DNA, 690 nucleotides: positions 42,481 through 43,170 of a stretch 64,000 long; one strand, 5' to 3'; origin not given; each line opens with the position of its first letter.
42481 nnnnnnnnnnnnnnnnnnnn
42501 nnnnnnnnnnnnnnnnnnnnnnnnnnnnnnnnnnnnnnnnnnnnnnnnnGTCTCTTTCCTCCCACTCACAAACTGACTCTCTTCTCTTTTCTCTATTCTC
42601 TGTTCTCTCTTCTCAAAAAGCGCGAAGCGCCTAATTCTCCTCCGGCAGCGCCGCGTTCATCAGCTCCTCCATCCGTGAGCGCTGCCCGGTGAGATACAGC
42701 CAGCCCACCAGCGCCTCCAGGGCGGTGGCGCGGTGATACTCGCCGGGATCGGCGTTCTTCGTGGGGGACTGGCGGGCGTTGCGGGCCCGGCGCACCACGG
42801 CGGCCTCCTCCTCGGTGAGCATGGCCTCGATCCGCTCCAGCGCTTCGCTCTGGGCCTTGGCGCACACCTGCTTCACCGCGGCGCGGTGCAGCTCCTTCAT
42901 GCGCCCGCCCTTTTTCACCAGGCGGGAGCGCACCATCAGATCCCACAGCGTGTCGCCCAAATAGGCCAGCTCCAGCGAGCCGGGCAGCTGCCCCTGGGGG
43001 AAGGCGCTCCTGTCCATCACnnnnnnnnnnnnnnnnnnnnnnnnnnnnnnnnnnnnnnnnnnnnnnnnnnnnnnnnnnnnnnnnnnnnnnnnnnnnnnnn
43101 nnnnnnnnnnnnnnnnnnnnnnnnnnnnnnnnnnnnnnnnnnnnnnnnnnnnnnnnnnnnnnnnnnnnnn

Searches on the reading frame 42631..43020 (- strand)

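Call 49: search_protein_families(library=pfam, proteins=[window:42631-43020:-], max_evalue=0.001)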
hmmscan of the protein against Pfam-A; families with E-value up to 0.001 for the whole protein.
window:42631-43020:- (129 aa): 1 family
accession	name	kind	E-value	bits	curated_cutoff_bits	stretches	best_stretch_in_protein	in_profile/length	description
PF00636.31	Ribonuclease_3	-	4.9e-23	82.3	27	1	17-113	2-102/102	Ribonuclease III domain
